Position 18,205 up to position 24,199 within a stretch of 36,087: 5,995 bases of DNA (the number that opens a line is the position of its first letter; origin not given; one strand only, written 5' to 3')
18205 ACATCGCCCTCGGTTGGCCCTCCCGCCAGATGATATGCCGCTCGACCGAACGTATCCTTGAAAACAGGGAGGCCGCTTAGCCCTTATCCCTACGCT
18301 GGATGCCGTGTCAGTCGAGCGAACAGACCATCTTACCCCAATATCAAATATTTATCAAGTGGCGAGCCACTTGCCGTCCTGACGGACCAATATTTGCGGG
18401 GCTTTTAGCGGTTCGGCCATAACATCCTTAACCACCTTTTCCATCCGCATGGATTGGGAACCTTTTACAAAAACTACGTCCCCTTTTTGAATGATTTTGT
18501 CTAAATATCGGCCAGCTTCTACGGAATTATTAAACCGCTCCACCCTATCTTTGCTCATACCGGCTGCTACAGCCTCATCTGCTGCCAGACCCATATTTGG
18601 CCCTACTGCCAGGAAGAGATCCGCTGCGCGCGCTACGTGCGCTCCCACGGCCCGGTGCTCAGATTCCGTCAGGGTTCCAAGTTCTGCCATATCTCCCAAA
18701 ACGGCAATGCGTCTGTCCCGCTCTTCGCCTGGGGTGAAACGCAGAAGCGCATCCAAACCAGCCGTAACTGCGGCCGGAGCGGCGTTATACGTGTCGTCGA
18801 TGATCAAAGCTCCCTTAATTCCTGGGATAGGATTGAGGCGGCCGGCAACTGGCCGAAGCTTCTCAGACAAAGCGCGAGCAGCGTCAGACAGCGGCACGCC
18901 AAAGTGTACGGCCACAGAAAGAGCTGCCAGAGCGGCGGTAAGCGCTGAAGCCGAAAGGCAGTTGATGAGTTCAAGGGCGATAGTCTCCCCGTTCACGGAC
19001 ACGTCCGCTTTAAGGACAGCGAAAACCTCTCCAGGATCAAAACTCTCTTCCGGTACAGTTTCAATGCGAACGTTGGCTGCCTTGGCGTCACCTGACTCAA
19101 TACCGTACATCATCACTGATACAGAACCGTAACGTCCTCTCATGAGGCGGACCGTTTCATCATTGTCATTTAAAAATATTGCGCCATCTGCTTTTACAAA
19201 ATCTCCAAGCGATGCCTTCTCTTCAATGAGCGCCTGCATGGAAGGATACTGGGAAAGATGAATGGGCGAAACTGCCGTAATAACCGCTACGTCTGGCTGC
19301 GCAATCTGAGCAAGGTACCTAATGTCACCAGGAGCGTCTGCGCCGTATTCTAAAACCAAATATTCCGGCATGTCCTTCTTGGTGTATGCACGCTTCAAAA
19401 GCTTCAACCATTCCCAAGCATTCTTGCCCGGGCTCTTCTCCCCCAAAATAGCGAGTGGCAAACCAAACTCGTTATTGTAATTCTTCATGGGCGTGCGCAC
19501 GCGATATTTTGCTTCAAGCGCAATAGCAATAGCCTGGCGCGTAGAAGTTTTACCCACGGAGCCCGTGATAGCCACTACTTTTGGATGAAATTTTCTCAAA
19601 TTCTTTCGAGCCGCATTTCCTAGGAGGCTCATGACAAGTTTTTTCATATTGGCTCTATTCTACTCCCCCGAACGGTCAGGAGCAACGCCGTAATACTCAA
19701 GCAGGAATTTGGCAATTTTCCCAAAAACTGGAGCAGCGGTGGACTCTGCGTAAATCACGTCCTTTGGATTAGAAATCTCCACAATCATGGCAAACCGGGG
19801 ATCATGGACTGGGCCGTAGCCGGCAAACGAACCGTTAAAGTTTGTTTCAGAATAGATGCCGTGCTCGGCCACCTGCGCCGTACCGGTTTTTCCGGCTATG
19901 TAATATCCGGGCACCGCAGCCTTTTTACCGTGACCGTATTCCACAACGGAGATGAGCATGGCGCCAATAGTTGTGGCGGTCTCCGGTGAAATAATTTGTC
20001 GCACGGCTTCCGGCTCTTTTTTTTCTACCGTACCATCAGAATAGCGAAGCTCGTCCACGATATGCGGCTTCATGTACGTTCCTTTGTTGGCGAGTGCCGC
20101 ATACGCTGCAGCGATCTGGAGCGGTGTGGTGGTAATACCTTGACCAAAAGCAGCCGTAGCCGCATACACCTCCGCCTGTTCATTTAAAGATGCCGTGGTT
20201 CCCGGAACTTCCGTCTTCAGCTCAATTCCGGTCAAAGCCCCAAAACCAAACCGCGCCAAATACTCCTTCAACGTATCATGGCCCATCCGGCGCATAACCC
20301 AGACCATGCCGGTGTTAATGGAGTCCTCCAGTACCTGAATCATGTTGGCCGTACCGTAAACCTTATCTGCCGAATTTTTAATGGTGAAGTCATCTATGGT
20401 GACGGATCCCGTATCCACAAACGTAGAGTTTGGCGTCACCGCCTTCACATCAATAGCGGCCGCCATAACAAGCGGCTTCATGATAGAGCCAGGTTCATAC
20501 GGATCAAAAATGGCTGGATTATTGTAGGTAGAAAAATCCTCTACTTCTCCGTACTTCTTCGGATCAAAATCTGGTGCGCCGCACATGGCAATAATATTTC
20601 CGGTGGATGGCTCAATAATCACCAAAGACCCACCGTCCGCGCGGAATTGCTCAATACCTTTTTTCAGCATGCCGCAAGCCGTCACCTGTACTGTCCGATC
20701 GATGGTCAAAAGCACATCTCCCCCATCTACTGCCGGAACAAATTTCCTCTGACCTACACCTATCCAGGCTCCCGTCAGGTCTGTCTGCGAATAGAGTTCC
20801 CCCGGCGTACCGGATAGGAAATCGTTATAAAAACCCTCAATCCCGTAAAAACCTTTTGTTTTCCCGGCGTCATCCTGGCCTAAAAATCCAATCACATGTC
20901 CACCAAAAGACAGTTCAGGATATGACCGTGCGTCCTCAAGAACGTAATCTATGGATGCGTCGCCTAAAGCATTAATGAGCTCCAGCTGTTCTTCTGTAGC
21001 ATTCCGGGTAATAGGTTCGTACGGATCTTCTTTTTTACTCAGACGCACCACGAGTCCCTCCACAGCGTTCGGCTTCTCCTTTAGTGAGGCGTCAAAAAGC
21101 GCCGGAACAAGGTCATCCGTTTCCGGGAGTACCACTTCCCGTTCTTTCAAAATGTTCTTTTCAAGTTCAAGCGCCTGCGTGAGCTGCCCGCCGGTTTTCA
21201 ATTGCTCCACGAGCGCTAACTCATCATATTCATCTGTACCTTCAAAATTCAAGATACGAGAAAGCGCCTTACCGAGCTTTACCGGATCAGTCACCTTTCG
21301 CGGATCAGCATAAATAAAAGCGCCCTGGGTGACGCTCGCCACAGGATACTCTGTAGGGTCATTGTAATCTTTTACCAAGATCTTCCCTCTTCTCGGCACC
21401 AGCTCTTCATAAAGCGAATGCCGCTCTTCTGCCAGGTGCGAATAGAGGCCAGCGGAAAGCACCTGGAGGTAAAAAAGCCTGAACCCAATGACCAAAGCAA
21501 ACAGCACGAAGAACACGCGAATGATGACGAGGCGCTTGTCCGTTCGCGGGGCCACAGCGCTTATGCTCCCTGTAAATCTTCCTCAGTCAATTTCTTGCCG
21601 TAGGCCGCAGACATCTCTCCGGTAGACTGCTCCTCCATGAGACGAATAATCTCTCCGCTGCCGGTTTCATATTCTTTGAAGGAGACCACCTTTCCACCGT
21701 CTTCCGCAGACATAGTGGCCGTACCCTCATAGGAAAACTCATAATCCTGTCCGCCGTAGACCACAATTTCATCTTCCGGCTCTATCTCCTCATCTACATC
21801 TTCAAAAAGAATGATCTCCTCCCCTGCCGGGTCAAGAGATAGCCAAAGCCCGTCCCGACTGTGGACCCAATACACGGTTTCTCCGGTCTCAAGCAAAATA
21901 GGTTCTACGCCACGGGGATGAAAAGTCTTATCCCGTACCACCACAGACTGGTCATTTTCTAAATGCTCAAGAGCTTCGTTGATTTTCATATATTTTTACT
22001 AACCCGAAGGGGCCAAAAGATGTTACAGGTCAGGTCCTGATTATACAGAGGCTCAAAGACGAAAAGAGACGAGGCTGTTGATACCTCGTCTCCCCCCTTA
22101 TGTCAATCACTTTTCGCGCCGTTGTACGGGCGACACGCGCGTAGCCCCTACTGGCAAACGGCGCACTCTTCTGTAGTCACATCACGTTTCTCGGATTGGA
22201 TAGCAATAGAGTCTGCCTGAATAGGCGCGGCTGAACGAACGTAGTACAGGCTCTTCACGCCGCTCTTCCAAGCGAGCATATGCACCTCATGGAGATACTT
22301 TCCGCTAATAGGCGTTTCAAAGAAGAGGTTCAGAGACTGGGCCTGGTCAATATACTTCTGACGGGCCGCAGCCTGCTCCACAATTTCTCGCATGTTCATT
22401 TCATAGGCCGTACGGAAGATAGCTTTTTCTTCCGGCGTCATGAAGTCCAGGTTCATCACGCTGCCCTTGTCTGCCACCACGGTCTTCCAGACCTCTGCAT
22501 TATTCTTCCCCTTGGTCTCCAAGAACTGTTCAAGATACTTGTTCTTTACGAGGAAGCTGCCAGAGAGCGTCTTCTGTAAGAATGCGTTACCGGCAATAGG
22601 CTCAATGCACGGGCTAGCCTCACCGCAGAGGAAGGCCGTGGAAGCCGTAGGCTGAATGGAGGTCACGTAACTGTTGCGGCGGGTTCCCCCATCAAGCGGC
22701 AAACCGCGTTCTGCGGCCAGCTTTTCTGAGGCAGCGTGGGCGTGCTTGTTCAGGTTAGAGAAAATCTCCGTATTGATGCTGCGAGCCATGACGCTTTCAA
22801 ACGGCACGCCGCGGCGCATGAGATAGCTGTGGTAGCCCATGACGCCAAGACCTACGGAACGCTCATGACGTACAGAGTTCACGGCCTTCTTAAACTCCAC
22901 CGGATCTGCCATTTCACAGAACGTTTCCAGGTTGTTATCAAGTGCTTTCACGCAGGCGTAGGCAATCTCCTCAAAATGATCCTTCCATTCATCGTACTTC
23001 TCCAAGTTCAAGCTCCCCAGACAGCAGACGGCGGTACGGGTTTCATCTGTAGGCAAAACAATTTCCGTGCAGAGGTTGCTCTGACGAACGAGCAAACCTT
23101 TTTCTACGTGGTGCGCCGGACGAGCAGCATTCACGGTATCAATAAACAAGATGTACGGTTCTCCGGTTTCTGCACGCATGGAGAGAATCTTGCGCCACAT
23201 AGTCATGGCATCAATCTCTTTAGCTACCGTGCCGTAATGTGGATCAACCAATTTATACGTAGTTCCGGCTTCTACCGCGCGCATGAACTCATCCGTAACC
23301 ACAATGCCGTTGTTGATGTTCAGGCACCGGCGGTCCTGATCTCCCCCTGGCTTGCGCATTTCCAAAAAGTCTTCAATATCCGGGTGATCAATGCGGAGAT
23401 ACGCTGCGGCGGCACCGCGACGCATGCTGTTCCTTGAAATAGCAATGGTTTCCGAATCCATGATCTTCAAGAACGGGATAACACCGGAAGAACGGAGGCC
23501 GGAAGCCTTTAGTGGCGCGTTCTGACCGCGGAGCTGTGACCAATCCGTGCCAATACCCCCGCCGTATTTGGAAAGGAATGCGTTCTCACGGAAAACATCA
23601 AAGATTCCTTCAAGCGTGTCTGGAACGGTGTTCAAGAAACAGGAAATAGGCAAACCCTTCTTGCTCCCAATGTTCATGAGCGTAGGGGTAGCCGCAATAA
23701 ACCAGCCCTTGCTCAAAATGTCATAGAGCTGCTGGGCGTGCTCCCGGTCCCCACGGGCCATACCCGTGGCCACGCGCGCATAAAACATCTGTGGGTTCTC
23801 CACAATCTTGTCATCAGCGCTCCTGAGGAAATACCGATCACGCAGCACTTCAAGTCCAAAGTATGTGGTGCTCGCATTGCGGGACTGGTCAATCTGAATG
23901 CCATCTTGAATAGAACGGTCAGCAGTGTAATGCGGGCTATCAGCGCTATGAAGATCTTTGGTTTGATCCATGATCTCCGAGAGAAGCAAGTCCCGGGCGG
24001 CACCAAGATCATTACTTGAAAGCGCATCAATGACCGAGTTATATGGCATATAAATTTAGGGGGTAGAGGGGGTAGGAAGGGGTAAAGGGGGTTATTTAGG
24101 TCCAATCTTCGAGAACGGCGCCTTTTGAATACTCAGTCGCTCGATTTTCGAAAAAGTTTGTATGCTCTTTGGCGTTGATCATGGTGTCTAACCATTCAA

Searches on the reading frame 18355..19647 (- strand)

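Call 11: search_protein_families(library=pfam, proteins=[window:18355-19647:-], max_evalue=0.01)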
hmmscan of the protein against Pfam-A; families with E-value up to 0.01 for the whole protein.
window:18355-19647:- (430 aa): 2 families
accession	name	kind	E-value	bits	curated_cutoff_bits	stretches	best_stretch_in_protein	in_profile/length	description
PF08245.18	Mur_ligase_M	-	5.2e-23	82.5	24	1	27-202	1-168/200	Mur ligase middle domain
PF02875.26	Mur_ligase_C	-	2.5e-18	67.6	28.4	1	269-397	1-126/127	Mur ligase, glutamate ligase domain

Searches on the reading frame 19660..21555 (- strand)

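Call 11: search_protein_families(library=pfam, proteins=[window:19660-21555:-], max_evalue=0.01)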
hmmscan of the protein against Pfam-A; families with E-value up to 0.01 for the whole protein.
window:19660-21555:- (631 aa): 2 families
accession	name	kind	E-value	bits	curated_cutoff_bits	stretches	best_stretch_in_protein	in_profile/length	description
PF00905.27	Transpeptidase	-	1.7e-73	247.9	22.1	1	309-615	1-298/299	Penicillin binding protein transpeptidase domain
PF03717.20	PBP_dimer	-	1.6e-05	25.9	24.4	1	69-263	14-174/180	Penicillin-binding Protein dimerisation domain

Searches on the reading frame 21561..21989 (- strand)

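Call 11: search_protein_families(library=pfam, proteins=[window:21561-21989:-], max_evalue=0.01)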
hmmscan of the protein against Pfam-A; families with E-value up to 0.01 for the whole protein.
window:21561-21989:- (142 aa): 1 family
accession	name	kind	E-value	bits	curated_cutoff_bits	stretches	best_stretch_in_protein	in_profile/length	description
PF13785.11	DUF4178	-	5.1e-06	27.1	25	1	39-135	31-135/136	Domain of unknown function (DUF4178)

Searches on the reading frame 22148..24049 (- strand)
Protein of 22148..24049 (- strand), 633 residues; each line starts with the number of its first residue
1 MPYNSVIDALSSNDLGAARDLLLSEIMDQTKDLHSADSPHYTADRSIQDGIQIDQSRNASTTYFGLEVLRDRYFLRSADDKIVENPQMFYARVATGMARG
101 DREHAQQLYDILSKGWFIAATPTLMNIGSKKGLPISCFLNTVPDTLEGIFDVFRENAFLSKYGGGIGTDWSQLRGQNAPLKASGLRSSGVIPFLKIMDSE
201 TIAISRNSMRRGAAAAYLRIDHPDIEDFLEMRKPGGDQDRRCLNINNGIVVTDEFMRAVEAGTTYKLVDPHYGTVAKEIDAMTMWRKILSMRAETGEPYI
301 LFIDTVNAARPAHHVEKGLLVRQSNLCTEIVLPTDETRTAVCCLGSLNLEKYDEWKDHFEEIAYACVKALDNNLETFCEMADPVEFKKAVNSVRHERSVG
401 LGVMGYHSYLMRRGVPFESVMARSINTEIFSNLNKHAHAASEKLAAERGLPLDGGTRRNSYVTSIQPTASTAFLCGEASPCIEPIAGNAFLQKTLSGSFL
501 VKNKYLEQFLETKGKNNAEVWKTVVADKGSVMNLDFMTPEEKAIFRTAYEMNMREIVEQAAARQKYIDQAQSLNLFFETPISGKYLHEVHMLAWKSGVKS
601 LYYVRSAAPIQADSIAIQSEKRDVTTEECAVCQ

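Call 11: search_protein_families(library=pfam, proteins=[window:22148-24049:-], max_evalue=0.01)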
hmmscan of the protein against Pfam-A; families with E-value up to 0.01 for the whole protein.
window:22148-24049:- (633 aa): 2 families
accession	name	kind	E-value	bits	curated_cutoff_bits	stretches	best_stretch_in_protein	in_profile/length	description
PF02867.20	Ribonuc_red_lgC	-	6.5e-127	424.7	23.9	2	136-451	2-335/523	Ribonucleotide reductase, barrel domain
PF00317.26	Ribonuc_red_lgN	-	3.1e-22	78.9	28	1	61-132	3-77/77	Ribonucleotide reductase, all-alpha domain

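Call 40: list_cluster_members(proteins=[window:22148-24049:-, window:15565-17388:+, P0108, window:10188-11759:+])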
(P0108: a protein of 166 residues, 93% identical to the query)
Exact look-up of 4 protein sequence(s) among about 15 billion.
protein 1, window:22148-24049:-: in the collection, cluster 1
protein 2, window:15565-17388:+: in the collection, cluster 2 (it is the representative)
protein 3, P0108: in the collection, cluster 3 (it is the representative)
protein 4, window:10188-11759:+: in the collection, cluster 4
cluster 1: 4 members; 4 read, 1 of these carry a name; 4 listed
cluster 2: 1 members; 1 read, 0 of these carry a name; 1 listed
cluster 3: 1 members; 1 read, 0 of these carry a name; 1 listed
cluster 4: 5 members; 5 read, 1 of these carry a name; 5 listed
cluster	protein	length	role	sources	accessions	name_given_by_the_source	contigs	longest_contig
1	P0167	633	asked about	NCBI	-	-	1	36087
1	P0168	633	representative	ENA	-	-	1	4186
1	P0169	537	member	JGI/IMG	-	ribonucleoside-diphosphate reductase alpha chain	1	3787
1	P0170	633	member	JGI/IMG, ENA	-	-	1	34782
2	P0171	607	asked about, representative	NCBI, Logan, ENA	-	-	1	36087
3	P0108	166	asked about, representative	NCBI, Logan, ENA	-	-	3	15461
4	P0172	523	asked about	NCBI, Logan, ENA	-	-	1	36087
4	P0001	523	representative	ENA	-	-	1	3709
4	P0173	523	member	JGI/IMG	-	AbiV family abortive infection protein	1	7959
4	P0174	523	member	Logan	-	-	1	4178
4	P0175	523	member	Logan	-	-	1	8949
